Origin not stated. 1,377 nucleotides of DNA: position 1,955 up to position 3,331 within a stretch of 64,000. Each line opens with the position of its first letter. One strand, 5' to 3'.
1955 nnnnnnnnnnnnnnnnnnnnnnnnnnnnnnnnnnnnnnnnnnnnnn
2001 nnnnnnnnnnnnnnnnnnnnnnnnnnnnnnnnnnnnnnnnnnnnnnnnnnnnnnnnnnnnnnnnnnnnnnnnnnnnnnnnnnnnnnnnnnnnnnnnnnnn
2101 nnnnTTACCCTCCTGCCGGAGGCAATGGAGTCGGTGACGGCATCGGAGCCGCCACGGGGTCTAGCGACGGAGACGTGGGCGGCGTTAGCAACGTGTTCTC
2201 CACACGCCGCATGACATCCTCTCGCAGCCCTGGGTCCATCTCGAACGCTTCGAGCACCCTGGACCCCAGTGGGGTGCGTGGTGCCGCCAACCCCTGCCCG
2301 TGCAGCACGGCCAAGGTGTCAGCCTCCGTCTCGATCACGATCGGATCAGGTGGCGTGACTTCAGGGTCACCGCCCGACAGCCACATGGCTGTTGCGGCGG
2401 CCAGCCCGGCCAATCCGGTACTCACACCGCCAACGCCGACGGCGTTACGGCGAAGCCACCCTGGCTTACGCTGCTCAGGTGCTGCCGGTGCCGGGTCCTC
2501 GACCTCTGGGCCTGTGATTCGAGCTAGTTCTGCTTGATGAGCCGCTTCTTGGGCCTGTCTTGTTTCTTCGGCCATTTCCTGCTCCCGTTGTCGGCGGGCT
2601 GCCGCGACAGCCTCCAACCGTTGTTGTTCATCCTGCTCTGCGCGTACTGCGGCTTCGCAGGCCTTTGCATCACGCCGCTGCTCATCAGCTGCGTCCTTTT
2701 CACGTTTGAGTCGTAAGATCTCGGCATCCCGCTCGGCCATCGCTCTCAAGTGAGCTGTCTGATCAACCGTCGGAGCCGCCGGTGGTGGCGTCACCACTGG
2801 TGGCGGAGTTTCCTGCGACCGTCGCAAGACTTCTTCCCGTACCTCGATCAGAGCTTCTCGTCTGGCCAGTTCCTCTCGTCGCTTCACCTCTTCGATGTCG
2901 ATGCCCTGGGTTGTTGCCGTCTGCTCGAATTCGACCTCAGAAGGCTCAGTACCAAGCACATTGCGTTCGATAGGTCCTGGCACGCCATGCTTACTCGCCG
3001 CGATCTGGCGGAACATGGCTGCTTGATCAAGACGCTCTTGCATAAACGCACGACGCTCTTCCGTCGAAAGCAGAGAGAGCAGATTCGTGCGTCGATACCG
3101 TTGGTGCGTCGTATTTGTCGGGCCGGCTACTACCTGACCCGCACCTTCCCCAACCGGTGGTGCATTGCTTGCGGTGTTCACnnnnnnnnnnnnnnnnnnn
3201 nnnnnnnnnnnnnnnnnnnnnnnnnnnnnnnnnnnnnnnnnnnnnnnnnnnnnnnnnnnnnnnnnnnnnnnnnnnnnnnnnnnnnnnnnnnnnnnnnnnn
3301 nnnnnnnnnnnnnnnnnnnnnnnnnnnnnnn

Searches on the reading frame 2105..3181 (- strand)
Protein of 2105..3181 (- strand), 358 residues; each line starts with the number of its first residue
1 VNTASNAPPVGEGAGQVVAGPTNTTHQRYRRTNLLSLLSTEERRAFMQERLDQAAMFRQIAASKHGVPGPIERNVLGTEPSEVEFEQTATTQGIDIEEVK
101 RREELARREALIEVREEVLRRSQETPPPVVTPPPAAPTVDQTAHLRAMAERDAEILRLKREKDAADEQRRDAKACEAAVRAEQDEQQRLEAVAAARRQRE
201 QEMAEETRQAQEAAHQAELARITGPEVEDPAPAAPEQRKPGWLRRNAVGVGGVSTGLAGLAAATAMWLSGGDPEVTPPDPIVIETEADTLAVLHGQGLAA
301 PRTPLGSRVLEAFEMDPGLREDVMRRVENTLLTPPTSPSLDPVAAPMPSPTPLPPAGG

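Call 12: search_protein_families(library=phrogs, proteins=[window:2105-3181:-], max_evalue=0.01)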
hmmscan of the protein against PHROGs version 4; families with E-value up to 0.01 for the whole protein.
window:2105-3181:- (358 aa): 0 families

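Call 21: search_protein_families(library=pfam, proteins=[window:2105-3181:-], max_evalue=0.05)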
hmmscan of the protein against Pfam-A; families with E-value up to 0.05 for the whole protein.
window:2105-3181:- (358 aa): 0 families

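Call 52: find_encoding_contigs(protein=window:2105-3181:-, flank=10000, max_places=3)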
Protein window:2105-3181:- (358 aa): 5 contigs read that carry it; 3 places shown.
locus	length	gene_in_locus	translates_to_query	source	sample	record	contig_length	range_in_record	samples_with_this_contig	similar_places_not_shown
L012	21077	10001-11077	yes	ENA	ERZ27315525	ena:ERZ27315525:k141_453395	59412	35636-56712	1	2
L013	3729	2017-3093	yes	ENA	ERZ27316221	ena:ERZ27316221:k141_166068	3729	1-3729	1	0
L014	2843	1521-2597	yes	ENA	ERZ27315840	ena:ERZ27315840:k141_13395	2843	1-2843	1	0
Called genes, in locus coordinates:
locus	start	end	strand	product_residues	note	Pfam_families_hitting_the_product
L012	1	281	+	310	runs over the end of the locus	PF00534:Glycos_transf_1, PF13692:Glyco_trans_1_4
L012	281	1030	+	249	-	PF13469:Sulfotransfer_3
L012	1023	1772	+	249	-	PF00685:Sulfotransfer_1 (faint), PF13469:Sulfotransfer_3 (faint)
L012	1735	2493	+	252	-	PF13469:Sulfotransfer_3 (faint)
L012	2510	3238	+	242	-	PF13469:Sulfotransfer_3 (faint)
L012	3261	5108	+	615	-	-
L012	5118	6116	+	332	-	-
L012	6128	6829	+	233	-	-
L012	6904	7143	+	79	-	-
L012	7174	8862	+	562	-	PF13365:Trypsin_2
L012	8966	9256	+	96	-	-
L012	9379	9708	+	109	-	-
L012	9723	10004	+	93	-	-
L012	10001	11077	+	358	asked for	-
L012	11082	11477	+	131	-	-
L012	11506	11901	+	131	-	-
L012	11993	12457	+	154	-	-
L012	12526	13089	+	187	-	-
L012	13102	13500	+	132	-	-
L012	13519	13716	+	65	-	-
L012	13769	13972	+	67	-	-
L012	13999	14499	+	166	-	-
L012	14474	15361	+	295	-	-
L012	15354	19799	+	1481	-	PF00562:RNA_pol_Rpb2_6, PF00623:RNA_pol_Rpb1_2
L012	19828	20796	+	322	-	-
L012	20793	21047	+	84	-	-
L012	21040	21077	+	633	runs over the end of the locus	PF04998:RNA_pol_Rpb1_5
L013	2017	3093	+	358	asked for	-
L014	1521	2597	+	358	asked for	-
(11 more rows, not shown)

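Call 82: search_dna_similar(query=L012:15354-19799:+, collection=phages, mode=protein, max_evalue=0.001, max_rows=20)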
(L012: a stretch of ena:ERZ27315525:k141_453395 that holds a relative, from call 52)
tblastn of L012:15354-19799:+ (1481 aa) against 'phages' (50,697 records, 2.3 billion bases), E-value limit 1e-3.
Records with a match: 71; places in all: 78; records where one place covers at least 80% of the query: 4.
Best place of each record, by identity: <60% 71.
By first word of the organism name: Staphylococcus 10; Rhizobium 10; Vibrio 8; Listeria 8; Bacillus 8; Salmonella 5; Yersinia 4; Acinetobacter 3; Bacteriophage 3; Escherichia 3; and 6 more.
By host as written in the record: - 13; Staphylococcus aureus 8; Listeria monocytogenes 7; Bacillus subtilis 4; Homo sapiens 2; Salmonella enterica subsp. enterica serovar Kentucky 2; Rhizobium phaseoli INC1-2 2; Rhizobium sp. N941 2; and 28 more.
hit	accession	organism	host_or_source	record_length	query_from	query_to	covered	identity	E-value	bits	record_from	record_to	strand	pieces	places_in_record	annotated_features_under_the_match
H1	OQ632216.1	Salmonella phage Arash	Salmonella enterica subsp. enterica ...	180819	58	1476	96%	31.4%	0e+0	649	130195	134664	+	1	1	DNA-directed RNA polymerase subunit beta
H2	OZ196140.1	Vibrio phage D181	Seawater and oysters mix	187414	58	1477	95%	31.2%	4e-122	634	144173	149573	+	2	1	hypothetical protein (x4) | homing endonuclease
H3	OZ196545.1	Vibrio phage D148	Seawater and oysters mix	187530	58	1477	95%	31.2%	4e-122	634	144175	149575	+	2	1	hypothetical protein (x4) | homing endonuclease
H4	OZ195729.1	Vibrio phage D69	Seawater and oysters mix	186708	58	1477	96%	30.8%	0e+0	622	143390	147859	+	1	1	hypothetical protein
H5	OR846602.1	Enterococcus phage Efs 1-1-1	Enterococcus faecalis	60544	56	1474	77%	30.4%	1e-42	439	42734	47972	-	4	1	record has no annotation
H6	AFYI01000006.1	Salmonella enterica subsp. enterica serovar Infantis str. ...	Homo sapiens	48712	111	1476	78%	29.0%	4e-38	441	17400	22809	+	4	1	DNA-directed RNA polymerase, beta subunit | DNA-directed RNA polymerase, beta' subunit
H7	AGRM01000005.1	Salmonella enterica subsp. houtenae str. ATCC BAA-1581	Homo sapiens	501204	111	1476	78%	29.0%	4e-38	441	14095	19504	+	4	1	DNA-directed RNA polymerase, beta subunit | DNA-directed RNA polymerase, beta' subunit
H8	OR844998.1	Staphylococcus phage SA 1306 Kay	Staphylococcus aureus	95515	242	1474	76%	27.9%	1e-47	366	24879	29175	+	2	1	record has no annotation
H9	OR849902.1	Staphylococcus phage SA 1298 Kay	Staphylococcus aureus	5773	352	1474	69%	29.7%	1e-47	365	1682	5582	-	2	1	record has no annotation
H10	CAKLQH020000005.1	Acinetobacter phage MD-2021a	not known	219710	267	1476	71%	28.3%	5e-40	374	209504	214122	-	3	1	rpoB: DNA-directed RNA polymerase subunit beta | rpoC: DNA-directed RNA polymerase subunit beta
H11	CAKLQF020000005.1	Acinetobacter phage MD-2021a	not known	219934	267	1476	71%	28.3%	5e-40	374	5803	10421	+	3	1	rpoB: DNA-directed RNA polymerase subunit beta | rpoC: DNA-directed RNA polymerase subunit beta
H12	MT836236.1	Bacteriophage sp.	human fecal samples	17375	416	1480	61%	30.3%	5e-35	363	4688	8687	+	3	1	record has no annotation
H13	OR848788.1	Listeria phage LM 4-14-1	Listeria monocytogenes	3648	574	1474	55%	30.9%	2e-42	323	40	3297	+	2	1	record has no annotation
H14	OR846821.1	Listeria phage LM 4-11-1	Listeria monocytogenes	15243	56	1012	61%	27.1%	8e-22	271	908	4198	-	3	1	record has no annotation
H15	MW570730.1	Yersinia phage YerA41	Yersinia ruckeri serovar I strain RS41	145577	318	1468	57%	23.9%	2e-20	158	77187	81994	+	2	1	RNA polymerase beta subunit (x3)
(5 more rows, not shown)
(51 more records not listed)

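Call 83: get_annotated_region(hit=H1, flank=20000)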
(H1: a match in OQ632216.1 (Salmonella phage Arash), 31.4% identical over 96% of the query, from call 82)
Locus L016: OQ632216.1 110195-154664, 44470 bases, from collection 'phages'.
description: Salmonella phage Arash, complete genome.
organism: Salmonella phage Arash (NCBI taxid 3038319)
taxonomy: Viruses; Duplodnaviria; Heunggongvirae; Uroviricota; Caudoviricetes
host: Salmonella enterica subsp. enterica serovar Typhimurium ATCC 14028; source: hospital sewage UZ Leuven; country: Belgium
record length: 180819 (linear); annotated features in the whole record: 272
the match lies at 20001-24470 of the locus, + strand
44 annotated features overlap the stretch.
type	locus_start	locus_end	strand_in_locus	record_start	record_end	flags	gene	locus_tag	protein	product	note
CDS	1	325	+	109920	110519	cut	-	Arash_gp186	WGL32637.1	structural protein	-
CDS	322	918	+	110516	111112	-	-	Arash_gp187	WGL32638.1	structural protein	-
CDS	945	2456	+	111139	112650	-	-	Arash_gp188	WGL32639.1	structural protein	-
CDS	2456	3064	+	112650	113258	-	-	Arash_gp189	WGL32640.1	tail fiber assembly protein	-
CDS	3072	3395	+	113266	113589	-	-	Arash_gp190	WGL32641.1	tail fiber protein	-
CDS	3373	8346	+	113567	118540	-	-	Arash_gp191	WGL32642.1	tail protein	-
CDS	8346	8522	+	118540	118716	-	-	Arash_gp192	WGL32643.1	tail fiber assembly protein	-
CDS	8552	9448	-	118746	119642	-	-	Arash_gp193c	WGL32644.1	ATP-dependent DNA helicase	-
CDS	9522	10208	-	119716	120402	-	-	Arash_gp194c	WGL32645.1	structural protein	-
CDS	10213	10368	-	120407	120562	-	-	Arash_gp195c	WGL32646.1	hypothetical protein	-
CDS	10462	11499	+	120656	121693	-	-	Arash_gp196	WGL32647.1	RNA polymerase sigma factor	RNA polymerase sigma factor RpoS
CDS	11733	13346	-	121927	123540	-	-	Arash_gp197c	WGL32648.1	ATP-dependent DNA helicase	-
CDS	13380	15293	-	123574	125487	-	-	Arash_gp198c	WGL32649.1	ATP-dependent DNA helicase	-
CDS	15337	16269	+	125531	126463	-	-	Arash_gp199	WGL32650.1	structural protein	-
CDS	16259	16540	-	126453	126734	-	-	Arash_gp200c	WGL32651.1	hypothetical protein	-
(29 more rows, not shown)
